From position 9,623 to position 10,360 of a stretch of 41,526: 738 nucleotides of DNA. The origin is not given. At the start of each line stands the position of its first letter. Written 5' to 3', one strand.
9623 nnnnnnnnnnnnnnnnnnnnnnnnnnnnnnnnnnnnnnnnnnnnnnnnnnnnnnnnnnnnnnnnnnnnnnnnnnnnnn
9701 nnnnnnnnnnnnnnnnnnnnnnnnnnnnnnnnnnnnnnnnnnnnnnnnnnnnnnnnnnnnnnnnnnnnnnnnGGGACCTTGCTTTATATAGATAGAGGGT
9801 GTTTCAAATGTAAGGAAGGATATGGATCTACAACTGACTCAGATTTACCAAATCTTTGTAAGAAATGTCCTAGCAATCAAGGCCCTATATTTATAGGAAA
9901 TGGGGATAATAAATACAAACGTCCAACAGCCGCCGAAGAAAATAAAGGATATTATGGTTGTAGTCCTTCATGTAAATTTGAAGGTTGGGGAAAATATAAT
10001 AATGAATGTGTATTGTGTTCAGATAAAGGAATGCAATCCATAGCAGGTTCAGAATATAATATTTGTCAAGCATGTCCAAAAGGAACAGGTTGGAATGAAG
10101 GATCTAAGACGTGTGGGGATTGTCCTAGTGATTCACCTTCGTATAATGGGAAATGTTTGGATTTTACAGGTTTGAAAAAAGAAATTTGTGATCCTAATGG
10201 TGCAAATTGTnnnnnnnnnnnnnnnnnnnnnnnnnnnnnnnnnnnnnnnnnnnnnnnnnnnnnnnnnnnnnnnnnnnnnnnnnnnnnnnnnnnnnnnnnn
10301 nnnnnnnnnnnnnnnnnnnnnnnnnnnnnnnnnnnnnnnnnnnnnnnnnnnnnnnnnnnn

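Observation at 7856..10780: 974-aa secreted protein built from CxxC repeats resembling eukaryotic furin/ephrin-receptor-like/VSP cysteine-rich modules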

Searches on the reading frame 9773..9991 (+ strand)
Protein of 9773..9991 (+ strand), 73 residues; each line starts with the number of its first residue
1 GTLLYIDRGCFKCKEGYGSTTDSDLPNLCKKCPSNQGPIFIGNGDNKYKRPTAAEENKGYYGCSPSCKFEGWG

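Call 78: search_protein_families(library=pfam, proteins=[window:9773-9991:+], max_evalue=10)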
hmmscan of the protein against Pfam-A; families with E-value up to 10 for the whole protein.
seq(73 aa): 1 family
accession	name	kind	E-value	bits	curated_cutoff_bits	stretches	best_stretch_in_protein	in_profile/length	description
PF07562.20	NCD3G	-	0.035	14.4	38.9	1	10-37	29-53/54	Nine Cysteines Domain of family 3 GPCR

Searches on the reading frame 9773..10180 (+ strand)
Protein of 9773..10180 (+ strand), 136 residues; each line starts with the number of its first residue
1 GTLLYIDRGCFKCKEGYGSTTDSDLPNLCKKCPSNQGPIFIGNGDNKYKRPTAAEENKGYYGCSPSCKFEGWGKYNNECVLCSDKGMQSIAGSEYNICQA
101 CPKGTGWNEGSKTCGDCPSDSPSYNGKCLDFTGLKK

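Call 71: predict_structure(alignment_id=A5)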
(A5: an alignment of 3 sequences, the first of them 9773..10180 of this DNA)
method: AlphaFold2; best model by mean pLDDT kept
length: 136 residues; sequences in the alignment: 3
mean_pLDDT: 55.2   pTM: 0.47
mean pLDDT of the five models: 55.2, 42.1, 35.8, 35.1, 33.7
residues with pLDDT >= 90: 0; 70-90: 53; 50-70: 16; < 50: 67
segments of 3 or more residues with pLDDT < 50: 1-64, 134-136
pLDDT, mean of each block of 10 residues (from residue 1): 27 30 33 38 35 37 51 70 79 78 83 81 77 52
secondary structure, 60 per line:
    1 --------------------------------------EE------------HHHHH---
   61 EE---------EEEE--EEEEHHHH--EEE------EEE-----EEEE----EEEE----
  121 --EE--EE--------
elements in order: H53-57 E72-75 E78-81 H82-85 E88-90 E97-99 E105-108 E113-116
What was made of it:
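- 9800..10156 (+): C-terminal CxxC cluster, aa 649-767. This is the best remnant of Ephrin_rec_like / TNFR-like units (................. and others). AF2 pLDDT 70-83 for aa 704-772 (call 71).
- On Ephrin_rec_like / TNFR-like / furin-like fold: AF2 on aa 640-775 gave pLDDT 70-83 only for aa 704-772 (call 71).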

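Call 74: fold_search(model_id=the predicted structure, library=pdb)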
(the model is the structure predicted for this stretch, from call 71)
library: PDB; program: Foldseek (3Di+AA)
matches with E <= 10: 163; with E <= 0.001: 0
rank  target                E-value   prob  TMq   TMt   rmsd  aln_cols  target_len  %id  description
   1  9ef4_A                3.9e-01  0.20  0.22  0.05   6.7        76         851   24  Cryo-EM structure of Drosophila melanogaster insulin receptor (dmIR) bound with two DILP1, symmetric conformation (released 2025-10-01)
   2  9ef9_B                4.1e-01  0.21  0.23  0.05   9.2        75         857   21  Cryo-EM structure of Drosophila melanogaster insulin receptor (dmIR) bound with three DILP5, asymmetric conformation (released 2025-10-01)
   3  8cls_A                4.4e-01  0.20  0.22  0.05   6.6        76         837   24  Drosophila melanogaster insulin receptor ectodomain in complex with DILP5 (released 2023-12-20)
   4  4c9r_D                5.0e-01  0.20  0.24  0.29   8.1        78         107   22  Xenopus ZNRF3 ectodomain in complex with Xenopus RSPO2 Fu1-Fu2 crystal form I (released 2013-11-20)
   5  4c9v_B                5.4e-01  0.21  0.25  0.31   8.9        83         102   22  Xenopus RNF43 ectodomain in complex with Xenopus RSPO2 Fu1-Fu2 (released 2013-11-20)
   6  9oq5_A                5.7e-01  0.30  0.24  0.08   6.9        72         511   22  Structure of the human sweet receptor bound to advantame in the intermediate state, extracellular domain (released 2025-09-03)
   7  4c8w_J                6.1e-01  0.20  0.25  0.31   8.2        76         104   22  Xenopus RSPO2 Fu1-Fu2 crystal form II (released 2013-11-20)
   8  4c8v_D                6.1e-01  0.18  0.25  0.29   8.0        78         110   22  Xenopus RSPO2 Fu1-Fu2 crystal form I (released 2013-11-20)
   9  8wvu_B                6.5e-01  0.14  0.24  0.30   8.4        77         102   17  Cryo-EM structure of LGR4 in complex with Rspo1 and RNF43 (released 2024-10-30)
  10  4c8v_A                6.9e-01  0.16  0.23  0.26   7.6        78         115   20  Xenopus RSPO2 Fu1-Fu2 crystal form I (released 2013-11-20)
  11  3fl7                  6.9e-01  0.14  0.25  0.09   9.9        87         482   17  Crystal structure of the human ephrin A2 ectodomain (released 2009-01-27)
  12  4kng_P                7.4e-01  0.16  0.24  0.32   7.6        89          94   13  Crystal structure of human LGR5-RSPO1-RNF43 (released 2013-06-19)
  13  4bk4_B                7.4e-01  0.15  0.21  0.11   6.8        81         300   18  crystal structure of the human EphA4 ectodomain (released 2013-07-03)
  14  9ut9_B                7.9e-01  0.16  0.22  0.07   8.2        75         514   17  The VFT domains of human sweet taste receptor TAS1R2 and TAS1R3 in the apo state (released 2025-07-16)
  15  10ft_B                7.9e-01  0.05  0.14  0.10  12.9       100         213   17  Cryo-EM structure of receptor tyrosine kinase ROS1 in complex with NELL2 (released 2026-02-25)
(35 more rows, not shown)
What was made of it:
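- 9800..10156 (+): Foldseek theme (call 74).
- On Ephrin_rec_like / TNFR-like / furin-like fold: All Foldseek PDB top-50 hits are of this fold class, but the best E is 0.39 and TM is 0.2-0.3 (call 74).
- Closest known: Furin-like cysteine-rich repeats. Same: These are the top structural neighbours of the aa 704-772 sub-model (call 74).
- The Foldseek theme is entirely eukaryotic receptors (call 74).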

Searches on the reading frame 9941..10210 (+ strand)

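Call 78: search_protein_families(library=pfam, proteins=[window:9941-10210:+], max_evalue=10)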
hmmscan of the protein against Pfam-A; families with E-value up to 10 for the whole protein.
seq(90 aa): 4 families
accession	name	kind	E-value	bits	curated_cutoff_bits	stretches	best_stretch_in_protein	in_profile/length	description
PF07699.19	Ephrin_rec_like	-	0.055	13.7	23.1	1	37-64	6-34/48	Tyrosine-protein kinase ephrin type A/B receptor-like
PF06462.18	Hyd_WA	-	0.17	12.1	21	1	40-53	16-29/30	Propeller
PF11575.13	FhuF_C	-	0.59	10.5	20.5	1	53-62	11-20/21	FhuF 2Fe-2S C-terminal domain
PF05571.17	JAMP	-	1.1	9.3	25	1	30-75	7-51/292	JNK1/MAPK8-associated membrane protein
